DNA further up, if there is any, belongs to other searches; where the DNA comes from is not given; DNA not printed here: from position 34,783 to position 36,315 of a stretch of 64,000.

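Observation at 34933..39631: Five translationally coupled genes: ACP - FabG-like SDR - ANL adenylase - LuxE-like - LuxC-like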

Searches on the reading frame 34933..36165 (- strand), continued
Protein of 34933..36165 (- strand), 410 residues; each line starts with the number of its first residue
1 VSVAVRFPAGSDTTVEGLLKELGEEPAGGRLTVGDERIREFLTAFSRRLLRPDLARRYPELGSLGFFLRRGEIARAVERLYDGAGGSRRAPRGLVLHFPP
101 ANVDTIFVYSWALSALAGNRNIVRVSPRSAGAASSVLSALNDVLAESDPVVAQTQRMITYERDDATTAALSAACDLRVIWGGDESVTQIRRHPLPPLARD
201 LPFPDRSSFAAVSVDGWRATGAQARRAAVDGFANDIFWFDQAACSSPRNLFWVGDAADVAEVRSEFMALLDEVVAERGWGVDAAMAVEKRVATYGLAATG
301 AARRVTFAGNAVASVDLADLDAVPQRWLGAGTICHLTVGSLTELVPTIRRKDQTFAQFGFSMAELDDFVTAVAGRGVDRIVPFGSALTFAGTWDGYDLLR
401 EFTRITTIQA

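Call 26: search_protein_representatives(protein=window:34933-36165:-)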
Query: 410 residues. Proteins with E-value up to 0.001 (for the whole library): 2411; up to 1e-10: 1587; up to 1e-30: 942. The best 150 are listed.
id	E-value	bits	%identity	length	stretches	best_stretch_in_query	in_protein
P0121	2.4e-157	540.5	62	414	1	12-410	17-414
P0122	3.2e-128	444.6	55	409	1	1-408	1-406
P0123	2.0e-126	438.7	58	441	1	3-408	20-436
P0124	2.9e-123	428.3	67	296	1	116-409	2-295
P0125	4.8e-112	391.4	62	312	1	3-305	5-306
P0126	2.1e-107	376.1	51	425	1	15-407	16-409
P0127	1.1e-106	373.8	49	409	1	20-406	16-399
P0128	1.4e-102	360.2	47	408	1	28-408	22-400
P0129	1.7e-101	356.7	45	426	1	26-408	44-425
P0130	2.3e-100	352.9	46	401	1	19-408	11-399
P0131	1.3e-99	350.4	44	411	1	5-407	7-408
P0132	2.4e-97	343.0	44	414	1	3-409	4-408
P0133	1.5e-96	340.4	44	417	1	7-408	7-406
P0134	4.5e-92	325.6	42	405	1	28-409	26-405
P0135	4.7e-92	325.6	44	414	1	12-409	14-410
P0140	3.2e-87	309.7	41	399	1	31-407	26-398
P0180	1.2e-73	265.0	44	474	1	43-404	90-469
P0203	4.1e-70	253.3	35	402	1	38-409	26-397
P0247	7.9e-66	239.2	34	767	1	44-407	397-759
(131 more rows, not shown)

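Call 30: find_related_loci(query=A2, collection=genome_contigs, flank=10000)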
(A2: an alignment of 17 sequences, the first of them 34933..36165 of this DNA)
Query A2 (410 aa) in genome_contigs; peptide patterns used: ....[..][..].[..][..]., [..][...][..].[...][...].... (x = any residue, [..] = any of these).
599 stretches matched a pattern (row limit reached: there are more); 568 encode a relative of the query (tblastn E <= 1e-3); the best 80 are kept; 80 distinct loci.
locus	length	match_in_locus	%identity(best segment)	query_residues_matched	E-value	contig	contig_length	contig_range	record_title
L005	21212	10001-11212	75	7-410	0e+0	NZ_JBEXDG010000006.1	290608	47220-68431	Dactylosporangium sp. NPDC005555 NPDC005555_21_G2.ctg-0006, whole genome shotgun sequence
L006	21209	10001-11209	74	7-410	0e+0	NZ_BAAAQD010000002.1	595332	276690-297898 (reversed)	Dactylosporangium maewongense strain JCM 15933 sequence002, whole genome shotgun sequence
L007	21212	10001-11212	75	7-410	0e+0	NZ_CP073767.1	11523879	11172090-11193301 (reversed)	Dactylosporangium aurantiacum strain NRRL B-8018 chromosome, complete genome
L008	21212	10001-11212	75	7-410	0e+0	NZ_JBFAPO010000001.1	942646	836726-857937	Dactylosporangium sp. NPDC049525 NPDC049525_95_B7.ctg-0001, whole genome shotgun sequence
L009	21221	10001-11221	75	5-410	0e+0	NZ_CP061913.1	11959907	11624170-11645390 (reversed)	Dactylosporangium vinaceum strain NRRL B-16297 chromosome, complete genome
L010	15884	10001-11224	74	1-408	0e+0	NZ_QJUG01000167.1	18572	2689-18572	Allorhizocola rhizosphaerae strain CPCC 204380 contig167, whole genome shotgun sequence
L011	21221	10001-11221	74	5-410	0e+0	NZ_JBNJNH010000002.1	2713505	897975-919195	Dactylosporangium sp. CA-139066 MDNA_WGS_301_2, whole genome shotgun sequence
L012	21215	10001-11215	74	5-408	0e+0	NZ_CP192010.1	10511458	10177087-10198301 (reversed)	Dactylosporangium sp. CA-052675 chromosome, complete genome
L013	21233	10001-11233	74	1-410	0e+0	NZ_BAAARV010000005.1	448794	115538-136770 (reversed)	Dactylosporangium salmoneum strain JCM 3272 sequence005, whole genome shotgun sequence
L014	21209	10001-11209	72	6-408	0e+0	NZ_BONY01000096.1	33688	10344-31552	Rhizocola hellebori strain NBRC 109834 sequence096, whole genome shotgun sequence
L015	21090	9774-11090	69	11-410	0e+0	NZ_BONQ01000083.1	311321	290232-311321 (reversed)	Dactylosporangium siamense strain NBRC 106093 sequence083, whole genome shotgun sequence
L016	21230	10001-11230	72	2-410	0e+0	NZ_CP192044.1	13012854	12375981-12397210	Dactylosporangium sp. CA-092794 chromosome, complete genome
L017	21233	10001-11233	74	1-410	0e+0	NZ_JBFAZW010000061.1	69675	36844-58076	Dactylosporangium sp. NPDC051485 NPDC051485_150_D8.ctg-0061, whole genome shotgun sequence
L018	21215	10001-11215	74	6-409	0e+0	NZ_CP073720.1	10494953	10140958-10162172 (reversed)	Dactylosporangium fulvum strain NRRL B-16292 chromosome, complete genome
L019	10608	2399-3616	64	2-408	3e-167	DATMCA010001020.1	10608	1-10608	MAG TPA_asm: Umezawaea sp. isolate SMAG_U13368 k141_778277, whole genome shotgun sequence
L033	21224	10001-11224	61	6-410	8e-158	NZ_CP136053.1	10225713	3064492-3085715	Amycolatopsis sp. WGS_07 chromosome, complete genome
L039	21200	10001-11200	60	5-410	1e-157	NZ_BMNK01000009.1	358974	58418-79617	Nonomuraea glycinis strain CGMCC 4.7430 sequence09, whole genome shotgun sequence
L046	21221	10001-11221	62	1-409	4e-156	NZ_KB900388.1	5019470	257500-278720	Salinispora vitiensis strain DSM 45548 Salpac2DRAFT_Scaffold1.2, whole genome shotgun sequence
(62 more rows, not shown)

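Call 37: search_dna_similar(query=window:34933-36165:-, collection=plasmids, mode=protein, max_evalue=1e-10, max_rows=30)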
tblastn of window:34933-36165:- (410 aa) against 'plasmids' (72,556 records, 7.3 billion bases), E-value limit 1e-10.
Records with a match: 13; places in all: 13; records where one place covers at least 80% of the query: 12.
Best place of each record, by identity: <60% 13.
By first word of the organism name: Rhizobium 10; Nonomuraea 1; Deinococcus 1; Ponticoccus 1.
By predicted mobility (MOB-suite, as given by PLSDB): non-mobilizable 10; conjugative 2; mobilizable 1.
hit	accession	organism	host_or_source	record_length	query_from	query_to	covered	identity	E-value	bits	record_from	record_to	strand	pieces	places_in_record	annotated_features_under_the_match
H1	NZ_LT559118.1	Nonomuraea gerenzanensis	-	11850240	2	408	99%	59.0%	4e-140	448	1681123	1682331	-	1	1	none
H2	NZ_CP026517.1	Deinococcus sp. NW-56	whole organism,water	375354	2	409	100%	42.7%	5e-83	284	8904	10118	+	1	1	acyl-CoA reductase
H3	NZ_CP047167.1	Ponticoccus alexandrii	surface sea water,shallow sea, symbosis ...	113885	35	408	91%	37.1%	2e-59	216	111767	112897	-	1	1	acyl-CoA reductase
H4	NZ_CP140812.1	Rhizobium beringeri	Trifolium pratense,whole organism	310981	22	408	94%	30.4%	2e-34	172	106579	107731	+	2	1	acyl-CoA reductase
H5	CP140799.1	Rhizobium beringeri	Trifolium pratense,whole organism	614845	28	408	93%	30.6%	3e-42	166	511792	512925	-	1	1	acyl-CoA reductase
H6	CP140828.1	Rhizobium beringeri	Trifolium pratense,whole organism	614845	28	408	93%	30.6%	3e-42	166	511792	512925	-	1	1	acyl-CoA reductase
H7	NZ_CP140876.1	Rhizobium beringeri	Trifolium pratense,whole organism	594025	28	408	93%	30.4%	1e-41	164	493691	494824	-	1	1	acyl-CoA reductase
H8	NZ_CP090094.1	Rhizobium leguminosarum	Galega,Cell culture,Plant nodule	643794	28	408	93%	30.4%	1e-41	164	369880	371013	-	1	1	acyl-CoA reductase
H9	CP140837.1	Rhizobium beringeri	Trifolium pratense,whole organism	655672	28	408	93%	30.1%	5e-41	162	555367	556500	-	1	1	acyl-CoA reductase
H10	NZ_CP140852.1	Rhizobium beringeri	Trifolium pratense,whole organism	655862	28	408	93%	30.1%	5e-41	162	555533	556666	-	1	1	acyl-CoA reductase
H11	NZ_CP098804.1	Rhizobium anhuiense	Trifolium dubium,Cell culture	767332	28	408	93%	30.1%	6e-41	162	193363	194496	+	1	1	acyl-CoA reductase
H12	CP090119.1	Rhizobium leguminosarum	Trifolium ambiguum,Cell culture,Plant ...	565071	28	408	93%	30.1%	3e-40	160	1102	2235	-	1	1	acyl-CoA reductase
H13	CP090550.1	Rhizobium leguminosarum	Trifolium pratense,Cell culture,Plant ...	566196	181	408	56%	29.4%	8e-20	99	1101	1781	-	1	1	hypothetical protein (x2)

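Call 38: get_annotated_region(hit=H2, flank=10000)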
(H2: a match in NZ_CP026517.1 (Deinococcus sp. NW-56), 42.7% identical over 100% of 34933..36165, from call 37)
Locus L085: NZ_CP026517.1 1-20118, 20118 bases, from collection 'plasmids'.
description: Deinococcus sp. NW-56 plasmid unnamed1, complete sequence
organism: Deinococcus sp. NW-56 (NCBI taxid 2080419)
taxonomy: Bacteria; Deinococcota; Deinococci; Deinococcales; Deinococcaceae; Deinococcus; Deinococcus sp. NW-56
host: -; source: whole organism,water; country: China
typing (MOB-suite, as given by PLSDB): non-mobilizable
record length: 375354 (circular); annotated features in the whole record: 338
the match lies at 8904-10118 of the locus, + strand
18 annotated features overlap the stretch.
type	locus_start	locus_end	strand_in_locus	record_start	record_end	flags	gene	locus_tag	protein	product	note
CDS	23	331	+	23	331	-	-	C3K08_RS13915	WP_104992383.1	glycosyltransferase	-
CDS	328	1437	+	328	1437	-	-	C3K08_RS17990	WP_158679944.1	glycosyltransferase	-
CDS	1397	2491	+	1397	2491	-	-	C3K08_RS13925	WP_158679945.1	EpsG family protein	-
CDS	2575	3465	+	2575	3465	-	-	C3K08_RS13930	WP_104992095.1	glycosyltransferase family A protein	-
CDS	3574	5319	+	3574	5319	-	-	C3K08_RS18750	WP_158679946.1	sugar transferase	-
CDS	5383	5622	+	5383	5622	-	-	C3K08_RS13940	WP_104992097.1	acyl carrier protein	-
CDS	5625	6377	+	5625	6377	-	-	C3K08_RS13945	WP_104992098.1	SDR family NAD(P)-dependent oxidoreductase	-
CDS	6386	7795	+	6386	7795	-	-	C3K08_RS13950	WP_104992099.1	AMP-binding protein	-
CDS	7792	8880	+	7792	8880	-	-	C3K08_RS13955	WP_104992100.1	acyl-protein synthetase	-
CDS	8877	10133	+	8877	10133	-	-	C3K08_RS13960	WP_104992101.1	acyl-CoA reductase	GO:0008218 - bioluminescence [Evidence IEA]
CDS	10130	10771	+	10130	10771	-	-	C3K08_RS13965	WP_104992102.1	acetyltransferase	-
CDS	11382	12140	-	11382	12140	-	istB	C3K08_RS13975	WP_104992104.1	IS21-like element helper ATPase IstB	-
CDS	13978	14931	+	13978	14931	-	-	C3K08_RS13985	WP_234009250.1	transposase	GO:0006313 - DNA transposition [Evidence IEA]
CDS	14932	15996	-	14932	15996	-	-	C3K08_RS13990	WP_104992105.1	IS4 family transposase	-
CDS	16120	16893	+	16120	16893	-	-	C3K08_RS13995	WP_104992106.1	IS982 family transposase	-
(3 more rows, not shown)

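Call 39: get_annotated_region(hit=H3, flank=10000)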
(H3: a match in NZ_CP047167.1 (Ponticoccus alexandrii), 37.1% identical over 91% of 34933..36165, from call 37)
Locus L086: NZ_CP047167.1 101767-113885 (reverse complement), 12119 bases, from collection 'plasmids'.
description: Ponticoccus alexandrii strain C31 plasmid p-SCP1, complete sequence
organism: Ponticoccus alexandrii (NCBI taxid 1943633)
taxonomy: Bacteria; Pseudomonadota; Alphaproteobacteria; Rhodobacterales; Roseobacteraceae; Ponticoccus; Ponticoccus alexandrii
host: -; source: surface sea water,shallow sea, symbosis with harmful algal bloom algae; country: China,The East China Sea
typing (MOB-suite, as given by PLSDB): non-mobilizable
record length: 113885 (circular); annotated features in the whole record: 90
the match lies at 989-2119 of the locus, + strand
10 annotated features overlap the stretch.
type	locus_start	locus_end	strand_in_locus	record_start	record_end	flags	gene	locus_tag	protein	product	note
CDS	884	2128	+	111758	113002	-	-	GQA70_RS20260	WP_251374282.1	acyl-CoA reductase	GO:0008218 - bioluminescence [Evidence IEA]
CDS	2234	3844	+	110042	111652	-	-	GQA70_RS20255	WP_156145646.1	hypothetical protein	-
CDS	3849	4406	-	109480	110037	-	-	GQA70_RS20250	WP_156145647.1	hypothetical protein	-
CDS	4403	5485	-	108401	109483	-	-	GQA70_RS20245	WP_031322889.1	acyl-protein synthetase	-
CDS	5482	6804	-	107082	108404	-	-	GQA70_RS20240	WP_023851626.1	AMP-binding protein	-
CDS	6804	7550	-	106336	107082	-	-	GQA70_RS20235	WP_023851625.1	SDR family NAD(P)-dependent oxidoreductase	-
CDS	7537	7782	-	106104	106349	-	-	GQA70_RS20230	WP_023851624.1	acyl carrier protein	GO:0006633 - fatty acid biosynthetic process [Evidence IEA]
CDS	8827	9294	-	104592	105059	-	-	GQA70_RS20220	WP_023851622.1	hypothetical protein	-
CDS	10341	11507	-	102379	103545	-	metC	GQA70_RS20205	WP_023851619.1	cystathionine beta-lyase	GO:0009086 - methionine biosynthetic process [Evidence IEA]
CDS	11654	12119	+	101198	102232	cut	-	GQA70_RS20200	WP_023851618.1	amino acid ABC transporter substrate-binding protein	-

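Call 40: get_annotated_region(hit=H8, flank=10000)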
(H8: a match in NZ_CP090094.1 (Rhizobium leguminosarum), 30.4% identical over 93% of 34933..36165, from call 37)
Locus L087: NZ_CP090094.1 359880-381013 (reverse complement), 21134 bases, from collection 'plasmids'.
description: Rhizobium leguminosarum strain Gr 12/7 plasmid pRLgr12_3, complete sequence
organism: Rhizobium leguminosarum (NCBI taxid 384)
taxonomy: Bacteria; Pseudomonadota; Alphaproteobacteria; Hyphomicrobiales; Rhizobiaceae; Rhizobium; Rhizobium leguminosarum
host: -; source: Galega,Cell culture,Plant nodule; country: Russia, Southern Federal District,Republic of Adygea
typing (MOB-suite, as given by PLSDB): mobilizable; replicon rep_cluster_841; relaxase MOBQ
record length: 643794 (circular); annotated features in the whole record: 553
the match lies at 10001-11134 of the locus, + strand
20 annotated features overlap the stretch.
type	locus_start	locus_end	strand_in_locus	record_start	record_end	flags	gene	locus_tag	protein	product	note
CDS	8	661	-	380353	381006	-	-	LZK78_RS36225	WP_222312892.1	hypothetical protein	-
CDS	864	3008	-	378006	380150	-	-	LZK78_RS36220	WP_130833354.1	TonB-dependent siderophore receptor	GO:0015891 - siderophore transport [Evidence IEA]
CDS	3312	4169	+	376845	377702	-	-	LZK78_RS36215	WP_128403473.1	transketolase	-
CDS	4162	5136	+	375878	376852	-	-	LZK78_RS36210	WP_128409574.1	transketolase C-terminal domain-containing protein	-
CDS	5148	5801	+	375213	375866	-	-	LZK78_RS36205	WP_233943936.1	acyl-ACP--UDP-N- acetylglucosamine O-acyltransferase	-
CDS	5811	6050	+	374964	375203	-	-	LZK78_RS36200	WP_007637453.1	hypothetical protein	-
CDS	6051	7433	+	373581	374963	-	-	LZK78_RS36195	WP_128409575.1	AMP-binding protein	-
CDS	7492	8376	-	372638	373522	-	-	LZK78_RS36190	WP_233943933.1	glycosyltransferase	-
CDS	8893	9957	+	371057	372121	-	-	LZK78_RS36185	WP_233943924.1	long-chain fatty acid--CoA ligase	-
CDS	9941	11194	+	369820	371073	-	-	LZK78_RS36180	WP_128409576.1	acyl-CoA reductase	GO:0008218 - bioluminescence [Evidence IEA]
CDS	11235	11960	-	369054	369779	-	-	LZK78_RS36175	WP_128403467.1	SDR family oxidoreductase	-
CDS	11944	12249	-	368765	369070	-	-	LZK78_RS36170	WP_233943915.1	hypothetical protein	-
CDS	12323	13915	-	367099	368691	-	-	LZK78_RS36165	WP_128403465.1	GMC family oxidoreductase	-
CDS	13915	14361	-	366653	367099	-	fabZ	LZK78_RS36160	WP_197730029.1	3-hydroxyacyl-ACP dehydratase FabZ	-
CDS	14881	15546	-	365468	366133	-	-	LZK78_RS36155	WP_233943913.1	class I SAM-dependent methyltransferase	-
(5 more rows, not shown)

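Call 41: search_solved_structures(query=window:34933-36165:-, max_evalue=0.01)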
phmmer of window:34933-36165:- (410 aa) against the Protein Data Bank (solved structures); distinct sequences matched with E-value up to 0.01: 1.
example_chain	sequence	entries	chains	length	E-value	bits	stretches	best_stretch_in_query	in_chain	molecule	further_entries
7xc6_A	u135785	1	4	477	6.1e-07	32.1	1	88-259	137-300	Long-chain acyl-protein thioester reductase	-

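Call 44: search_solved_structures(query=window:34933-36165:-, max_evalue=0.01, show_alignments=1)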
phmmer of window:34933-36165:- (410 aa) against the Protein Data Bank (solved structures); distinct sequences matched with E-value up to 0.01: 1.
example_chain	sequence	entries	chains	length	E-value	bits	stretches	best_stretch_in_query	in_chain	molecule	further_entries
7xc6_A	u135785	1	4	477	6.1e-07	32.1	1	88-259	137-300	Long-chain acyl-protein thioester reductase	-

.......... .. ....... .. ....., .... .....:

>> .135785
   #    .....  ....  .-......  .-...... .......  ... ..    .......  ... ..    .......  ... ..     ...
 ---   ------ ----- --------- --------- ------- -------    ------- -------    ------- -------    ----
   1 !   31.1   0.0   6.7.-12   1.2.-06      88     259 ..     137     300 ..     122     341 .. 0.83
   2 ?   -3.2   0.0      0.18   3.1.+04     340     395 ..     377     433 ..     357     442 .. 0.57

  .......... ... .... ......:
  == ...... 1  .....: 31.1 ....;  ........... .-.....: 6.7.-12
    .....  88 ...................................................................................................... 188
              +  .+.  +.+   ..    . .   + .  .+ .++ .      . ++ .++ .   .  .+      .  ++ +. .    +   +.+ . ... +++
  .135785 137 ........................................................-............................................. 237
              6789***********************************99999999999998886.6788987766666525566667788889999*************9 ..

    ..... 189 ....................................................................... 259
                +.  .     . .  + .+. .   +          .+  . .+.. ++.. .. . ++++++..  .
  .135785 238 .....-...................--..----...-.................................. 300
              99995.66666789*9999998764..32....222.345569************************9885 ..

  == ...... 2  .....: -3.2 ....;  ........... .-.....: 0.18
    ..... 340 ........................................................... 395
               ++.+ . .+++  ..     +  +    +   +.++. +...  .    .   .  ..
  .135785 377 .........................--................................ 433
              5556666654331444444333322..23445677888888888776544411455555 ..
